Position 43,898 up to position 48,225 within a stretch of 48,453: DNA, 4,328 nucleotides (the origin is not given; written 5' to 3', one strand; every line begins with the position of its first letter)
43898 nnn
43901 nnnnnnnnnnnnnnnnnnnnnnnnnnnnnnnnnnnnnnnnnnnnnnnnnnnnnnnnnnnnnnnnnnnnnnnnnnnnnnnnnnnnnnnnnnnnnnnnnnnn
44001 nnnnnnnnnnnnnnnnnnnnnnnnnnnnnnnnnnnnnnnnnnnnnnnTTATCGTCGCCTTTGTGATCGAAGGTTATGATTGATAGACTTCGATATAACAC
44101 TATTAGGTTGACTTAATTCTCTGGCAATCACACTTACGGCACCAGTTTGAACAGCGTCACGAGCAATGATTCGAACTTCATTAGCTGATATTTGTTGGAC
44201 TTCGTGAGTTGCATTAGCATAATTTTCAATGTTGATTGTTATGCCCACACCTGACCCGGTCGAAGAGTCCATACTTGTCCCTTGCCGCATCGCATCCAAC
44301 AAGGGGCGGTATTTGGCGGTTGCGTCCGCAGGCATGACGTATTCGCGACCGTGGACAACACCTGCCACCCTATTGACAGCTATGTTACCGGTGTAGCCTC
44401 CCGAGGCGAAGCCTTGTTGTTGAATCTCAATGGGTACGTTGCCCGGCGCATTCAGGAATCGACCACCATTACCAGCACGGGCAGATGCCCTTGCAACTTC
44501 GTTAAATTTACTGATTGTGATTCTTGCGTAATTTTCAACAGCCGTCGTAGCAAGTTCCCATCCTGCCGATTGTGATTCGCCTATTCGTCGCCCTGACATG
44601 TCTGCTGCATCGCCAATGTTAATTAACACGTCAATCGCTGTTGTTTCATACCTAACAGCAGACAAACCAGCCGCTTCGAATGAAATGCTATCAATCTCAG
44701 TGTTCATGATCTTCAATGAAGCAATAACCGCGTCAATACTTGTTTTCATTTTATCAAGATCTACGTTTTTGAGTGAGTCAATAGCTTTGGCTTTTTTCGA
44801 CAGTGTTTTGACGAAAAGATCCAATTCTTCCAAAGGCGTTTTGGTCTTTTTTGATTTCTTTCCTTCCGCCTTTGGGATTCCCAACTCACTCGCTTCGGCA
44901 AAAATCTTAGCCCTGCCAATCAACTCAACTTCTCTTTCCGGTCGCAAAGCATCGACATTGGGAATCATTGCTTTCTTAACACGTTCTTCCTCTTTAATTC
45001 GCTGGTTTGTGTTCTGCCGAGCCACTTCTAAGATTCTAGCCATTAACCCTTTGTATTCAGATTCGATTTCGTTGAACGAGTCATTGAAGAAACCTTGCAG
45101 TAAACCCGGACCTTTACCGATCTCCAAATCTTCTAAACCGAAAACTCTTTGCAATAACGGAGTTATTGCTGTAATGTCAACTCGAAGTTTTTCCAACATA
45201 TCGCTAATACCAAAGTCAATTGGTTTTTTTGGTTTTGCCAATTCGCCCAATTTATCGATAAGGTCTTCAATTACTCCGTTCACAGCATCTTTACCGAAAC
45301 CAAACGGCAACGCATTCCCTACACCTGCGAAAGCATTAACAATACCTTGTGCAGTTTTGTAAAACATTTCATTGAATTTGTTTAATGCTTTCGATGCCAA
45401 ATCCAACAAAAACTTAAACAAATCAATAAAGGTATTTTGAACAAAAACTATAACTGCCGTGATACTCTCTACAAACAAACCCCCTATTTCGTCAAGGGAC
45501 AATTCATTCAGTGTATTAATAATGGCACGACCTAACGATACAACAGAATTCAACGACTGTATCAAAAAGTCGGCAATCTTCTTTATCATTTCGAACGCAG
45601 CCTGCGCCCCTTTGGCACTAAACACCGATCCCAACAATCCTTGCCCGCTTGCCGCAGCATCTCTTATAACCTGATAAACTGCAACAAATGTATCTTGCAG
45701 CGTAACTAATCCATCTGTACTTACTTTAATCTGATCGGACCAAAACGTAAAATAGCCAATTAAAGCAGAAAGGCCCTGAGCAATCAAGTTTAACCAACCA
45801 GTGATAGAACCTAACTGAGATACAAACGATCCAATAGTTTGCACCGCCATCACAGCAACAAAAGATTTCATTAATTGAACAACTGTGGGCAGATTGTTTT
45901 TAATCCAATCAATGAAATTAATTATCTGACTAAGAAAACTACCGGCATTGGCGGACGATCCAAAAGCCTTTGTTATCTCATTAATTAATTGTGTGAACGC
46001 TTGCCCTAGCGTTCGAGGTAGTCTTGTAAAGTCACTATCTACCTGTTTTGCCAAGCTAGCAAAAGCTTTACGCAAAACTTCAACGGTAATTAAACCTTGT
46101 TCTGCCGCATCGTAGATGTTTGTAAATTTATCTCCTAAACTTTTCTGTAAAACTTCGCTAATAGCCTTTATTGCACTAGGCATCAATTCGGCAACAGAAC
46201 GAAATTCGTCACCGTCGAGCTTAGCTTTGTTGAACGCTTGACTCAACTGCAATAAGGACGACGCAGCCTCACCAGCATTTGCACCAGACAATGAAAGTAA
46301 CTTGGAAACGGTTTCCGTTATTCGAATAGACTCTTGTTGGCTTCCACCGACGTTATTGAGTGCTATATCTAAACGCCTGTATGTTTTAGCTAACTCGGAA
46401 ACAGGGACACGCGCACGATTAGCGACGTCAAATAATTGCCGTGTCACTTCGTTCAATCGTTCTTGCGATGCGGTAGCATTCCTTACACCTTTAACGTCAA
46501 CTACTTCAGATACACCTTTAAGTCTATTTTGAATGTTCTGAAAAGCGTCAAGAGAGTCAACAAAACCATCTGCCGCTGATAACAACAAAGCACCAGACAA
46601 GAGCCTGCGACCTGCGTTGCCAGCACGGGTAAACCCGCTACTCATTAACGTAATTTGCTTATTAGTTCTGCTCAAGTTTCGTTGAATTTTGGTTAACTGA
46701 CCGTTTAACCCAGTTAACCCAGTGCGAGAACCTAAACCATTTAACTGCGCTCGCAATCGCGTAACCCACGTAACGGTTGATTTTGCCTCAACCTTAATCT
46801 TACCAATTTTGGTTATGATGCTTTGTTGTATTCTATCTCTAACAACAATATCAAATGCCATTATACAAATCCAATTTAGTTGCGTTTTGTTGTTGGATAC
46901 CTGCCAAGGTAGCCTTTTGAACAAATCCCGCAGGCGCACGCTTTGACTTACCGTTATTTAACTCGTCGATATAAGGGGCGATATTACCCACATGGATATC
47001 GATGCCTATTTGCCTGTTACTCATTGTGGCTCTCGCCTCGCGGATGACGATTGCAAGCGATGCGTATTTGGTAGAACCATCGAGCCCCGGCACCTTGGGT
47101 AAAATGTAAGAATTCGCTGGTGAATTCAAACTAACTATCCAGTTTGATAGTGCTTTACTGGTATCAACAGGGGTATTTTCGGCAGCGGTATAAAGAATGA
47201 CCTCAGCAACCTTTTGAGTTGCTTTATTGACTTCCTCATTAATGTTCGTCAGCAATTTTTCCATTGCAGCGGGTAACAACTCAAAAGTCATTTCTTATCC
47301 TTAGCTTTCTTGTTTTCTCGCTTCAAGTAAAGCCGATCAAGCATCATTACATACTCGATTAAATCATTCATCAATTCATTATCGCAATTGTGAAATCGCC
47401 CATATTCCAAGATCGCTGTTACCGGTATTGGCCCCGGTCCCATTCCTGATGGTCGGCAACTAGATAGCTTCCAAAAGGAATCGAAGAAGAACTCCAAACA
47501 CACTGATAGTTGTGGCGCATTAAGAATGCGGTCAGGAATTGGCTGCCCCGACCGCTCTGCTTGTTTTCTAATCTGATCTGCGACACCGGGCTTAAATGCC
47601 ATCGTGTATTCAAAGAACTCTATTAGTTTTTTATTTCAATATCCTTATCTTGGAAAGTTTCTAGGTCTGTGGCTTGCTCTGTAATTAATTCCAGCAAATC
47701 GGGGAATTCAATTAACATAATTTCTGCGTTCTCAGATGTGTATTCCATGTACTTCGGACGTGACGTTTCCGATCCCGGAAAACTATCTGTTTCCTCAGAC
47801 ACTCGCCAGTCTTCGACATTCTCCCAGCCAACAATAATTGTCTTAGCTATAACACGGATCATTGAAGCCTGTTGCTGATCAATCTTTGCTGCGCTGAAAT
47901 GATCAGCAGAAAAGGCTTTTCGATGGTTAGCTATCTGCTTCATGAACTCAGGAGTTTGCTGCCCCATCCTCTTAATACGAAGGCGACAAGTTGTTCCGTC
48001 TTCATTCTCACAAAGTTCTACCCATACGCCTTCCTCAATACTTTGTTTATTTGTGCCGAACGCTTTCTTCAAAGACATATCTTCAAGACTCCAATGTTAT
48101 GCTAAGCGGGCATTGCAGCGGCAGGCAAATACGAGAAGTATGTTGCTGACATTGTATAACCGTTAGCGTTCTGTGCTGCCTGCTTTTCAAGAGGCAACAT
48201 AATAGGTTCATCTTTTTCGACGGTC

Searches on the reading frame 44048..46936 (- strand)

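Call 49: search_protein_families(library=phrogs, proteins=[window:44048-46936:-], max_evalue=0.0001)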
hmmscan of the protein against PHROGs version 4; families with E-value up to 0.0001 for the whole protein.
window:44048-46936:- (962 aa): 19 families
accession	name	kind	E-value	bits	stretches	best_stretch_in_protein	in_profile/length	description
phrog_3336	-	tail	7e-77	260.9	2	86-764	48-689/1051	tail length tape measure protein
phrog_339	-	tail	1.1e-47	164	1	70-379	32-311/1123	tail length tape measure protein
phrog_8010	-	tail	2.2e-46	159.3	1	154-541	293-684/1543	tail length tape measure protein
phrog_3519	-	tail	3e-44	152.9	1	60-377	30-317/959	tail length tape measure protein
phrog_2335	-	tail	1.4e-41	143.6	1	50-439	399-808/1536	tail length tape measure protein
phrog_1107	-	tail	7e-41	141.2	1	73-369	152-428/1252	tail length tape measure protein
phrog_27190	-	tail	4.9e-33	115.2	1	82-439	72-409/1015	tail length tape measure protein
phrog_1068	-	tail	1.5e-29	104.3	1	69-557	47-504/706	tail length tape measure protein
phrog_7740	-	tail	8.1e-28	97.3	1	100-366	62-312/2151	tail length tape measure protein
phrog_17300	-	tail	1e-26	94.6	1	150-372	89-307/900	tail length tape measure protein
phrog_32885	-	tail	5e-26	91.9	1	151-472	69-393/948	tail length tape measure protein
phrog_1506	-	tail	1.4e-25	90.6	2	156-374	87-300/1269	tail length tape measure protein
phrog_12706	-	tail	1e-23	84.5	1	151-448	233-539/1244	tail length tape measure protein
phrog_16297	-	tail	4.3e-16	59.4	1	151-376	104-329/777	tail length tape measure protein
phrog_20119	-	tail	3e-15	56.7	1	149-357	71-276/851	tail length tape measure protein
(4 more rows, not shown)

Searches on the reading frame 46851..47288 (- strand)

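Call 49: search_protein_families(library=phrogs, proteins=[window:46851-47288:-], max_evalue=0.0001)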
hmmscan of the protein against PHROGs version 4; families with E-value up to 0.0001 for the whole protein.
window:46851-47288:- (145 aa): 2 families
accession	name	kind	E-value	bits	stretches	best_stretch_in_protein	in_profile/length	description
phrog_169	-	connector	3.4e-22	80.7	1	16-132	141-250/275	tail completion or Neck1 protein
phrog_5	-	connector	1.9e-05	25.6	1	8-129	104-192/239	tail completion or Neck1 protein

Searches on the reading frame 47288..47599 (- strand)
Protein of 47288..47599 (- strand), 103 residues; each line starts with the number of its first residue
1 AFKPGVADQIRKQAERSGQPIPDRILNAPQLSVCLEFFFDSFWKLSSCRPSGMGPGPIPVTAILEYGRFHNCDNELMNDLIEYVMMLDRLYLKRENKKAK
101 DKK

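Call 49: search_protein_families(library=phrogs, proteins=[window:47288-47599:-], max_evalue=0.0001)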
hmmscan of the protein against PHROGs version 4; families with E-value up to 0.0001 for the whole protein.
window:47288-47599:- (103 aa): 2 families
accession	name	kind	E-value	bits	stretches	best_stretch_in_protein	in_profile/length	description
phrog_3817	-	tail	4.8e-25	88.1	1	12-102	12-100/106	tail chaperonin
phrog_8233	-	tail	3.5e-19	70.3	1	7-101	155-252/271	tail assembly chaperone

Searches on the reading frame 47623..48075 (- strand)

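Call 49: search_protein_families(library=phrogs, proteins=[window:47623-48075:-], max_evalue=0.0001)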
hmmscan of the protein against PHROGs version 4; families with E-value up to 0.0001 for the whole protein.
window:47623-48075:- (150 aa): 2 families
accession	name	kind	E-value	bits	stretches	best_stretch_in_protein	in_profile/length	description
phrog_313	-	tail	6.3e-18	66.3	1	3-145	16-141/258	Tail assembly chaperone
phrog_8233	-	tail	2.2e-08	34.9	1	4-144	9-132/271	tail assembly chaperone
